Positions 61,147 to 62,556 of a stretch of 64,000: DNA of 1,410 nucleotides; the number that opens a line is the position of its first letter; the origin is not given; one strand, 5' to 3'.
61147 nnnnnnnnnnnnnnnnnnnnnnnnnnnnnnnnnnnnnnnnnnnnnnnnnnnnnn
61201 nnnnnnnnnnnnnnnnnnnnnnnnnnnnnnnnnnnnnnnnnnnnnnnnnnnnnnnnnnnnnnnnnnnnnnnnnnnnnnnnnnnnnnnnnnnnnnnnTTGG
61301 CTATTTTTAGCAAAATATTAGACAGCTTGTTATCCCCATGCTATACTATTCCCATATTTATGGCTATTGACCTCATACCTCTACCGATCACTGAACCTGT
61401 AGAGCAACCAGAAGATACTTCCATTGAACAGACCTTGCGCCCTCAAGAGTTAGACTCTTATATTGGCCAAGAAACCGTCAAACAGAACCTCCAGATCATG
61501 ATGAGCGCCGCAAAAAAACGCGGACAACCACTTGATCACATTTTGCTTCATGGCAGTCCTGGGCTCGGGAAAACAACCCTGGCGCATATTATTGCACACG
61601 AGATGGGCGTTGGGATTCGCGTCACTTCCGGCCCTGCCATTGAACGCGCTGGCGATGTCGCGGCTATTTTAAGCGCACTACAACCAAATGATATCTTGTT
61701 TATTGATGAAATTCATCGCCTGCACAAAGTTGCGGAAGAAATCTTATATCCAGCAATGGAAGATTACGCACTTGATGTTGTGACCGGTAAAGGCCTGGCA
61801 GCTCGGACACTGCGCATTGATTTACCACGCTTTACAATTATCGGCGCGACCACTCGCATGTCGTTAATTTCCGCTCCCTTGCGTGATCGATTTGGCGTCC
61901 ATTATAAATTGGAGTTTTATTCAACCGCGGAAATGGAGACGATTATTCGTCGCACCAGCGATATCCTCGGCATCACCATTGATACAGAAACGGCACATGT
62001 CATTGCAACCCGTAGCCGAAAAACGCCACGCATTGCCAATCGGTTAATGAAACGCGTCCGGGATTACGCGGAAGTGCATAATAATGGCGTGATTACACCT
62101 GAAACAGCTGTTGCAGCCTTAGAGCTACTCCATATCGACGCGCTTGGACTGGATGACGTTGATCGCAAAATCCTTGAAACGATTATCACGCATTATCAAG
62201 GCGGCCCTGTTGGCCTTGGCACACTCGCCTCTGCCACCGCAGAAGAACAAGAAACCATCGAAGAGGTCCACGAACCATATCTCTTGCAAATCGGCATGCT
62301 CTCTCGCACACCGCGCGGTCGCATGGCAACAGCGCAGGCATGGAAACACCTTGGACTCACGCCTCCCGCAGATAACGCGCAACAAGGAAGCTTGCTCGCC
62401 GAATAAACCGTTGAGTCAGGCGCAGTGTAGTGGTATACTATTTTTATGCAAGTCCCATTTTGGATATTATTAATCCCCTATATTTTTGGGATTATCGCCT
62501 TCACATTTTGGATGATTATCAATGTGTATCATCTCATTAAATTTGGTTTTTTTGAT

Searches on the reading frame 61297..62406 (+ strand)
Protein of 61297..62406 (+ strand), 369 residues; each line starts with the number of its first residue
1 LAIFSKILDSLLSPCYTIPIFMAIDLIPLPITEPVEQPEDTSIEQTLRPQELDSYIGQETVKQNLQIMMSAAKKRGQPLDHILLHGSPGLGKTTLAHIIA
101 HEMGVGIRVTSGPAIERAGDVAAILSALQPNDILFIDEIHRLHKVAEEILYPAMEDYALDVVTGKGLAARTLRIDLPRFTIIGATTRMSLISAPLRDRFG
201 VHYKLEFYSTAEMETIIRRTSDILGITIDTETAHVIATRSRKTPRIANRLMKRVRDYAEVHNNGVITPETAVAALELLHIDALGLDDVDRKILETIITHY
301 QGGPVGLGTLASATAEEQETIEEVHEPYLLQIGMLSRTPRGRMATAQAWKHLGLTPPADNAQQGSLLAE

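Call 38: search_protein_families(library=ncbifam, proteins=[window:61297-62406:+], max_evalue=0.00001)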
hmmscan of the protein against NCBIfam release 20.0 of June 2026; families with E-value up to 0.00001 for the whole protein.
window:61297-62406:+ (369 aa): 14 families
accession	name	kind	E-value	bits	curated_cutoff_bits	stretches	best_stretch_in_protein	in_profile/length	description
NF000868.0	PRK00080.1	equivalog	1.3e-148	494.3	282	1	39-356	11-328/330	Holliday junction branch migration DNA helicase RuvB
TIGR00635.1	ruvB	equivalog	2.9e-133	443.6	299.05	1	51-353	2-304/305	Holliday junction branch migration DNA helicase RuvB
NF009883.0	PRK13341.1-4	equivalog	7.2e-11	40.7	668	1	43-160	21-142/729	AAA family ATPase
NF009882.0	PRK13341.1-3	equivalog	2.8e-10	38.9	1197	1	42-162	19-143/734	AAA family ATPase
NF009881.0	PRK13341.1-2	equivalog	3.9e-10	38.2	651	1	43-158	18-137/736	AAA family ATPase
TIGR02903.1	spore_lon_C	equivalog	1.5e-09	36.9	678.8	1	41-102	142-198/615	Lon family ATP-dependent protease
NF003233.0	PRK04195.2-3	equivalog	1.6e-08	33.8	471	1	47-108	7-67/504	replication factor C large subunit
NF003229.0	PRK04195.1-5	equivalog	2.2e-08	33.3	280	1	48-106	12-71/413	replication factor C large subunit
NF001679.0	PRK00440.1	equivalog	5.4e-08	32.3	303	1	47-103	12-63/322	replication factor C small subunit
TIGR02902.1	spore_lonB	equivalog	8.3e-08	31.3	723.3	0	46-102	58-109/531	ATP-dependent protease LonB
TIGR02397.1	dnaX_nterm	equivalog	9.8e-08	31.6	250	1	43-102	4-59/355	DNA polymerase III subunit gamma/tau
NF003230.0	PRK04195.1-6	equivalog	4.5e-07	28.9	441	1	47-104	8-64/494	replication factor C large subunit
TIGR00362.1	DnaA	equivalog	3.4e-06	26.4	343.9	0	50-103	108-161/437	chromosomal replication initiator protein DnaA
NF003226.0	PRK04195.1-1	equivalog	6.7e-06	25.3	588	1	47-104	8-65/405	replication factor C large subunit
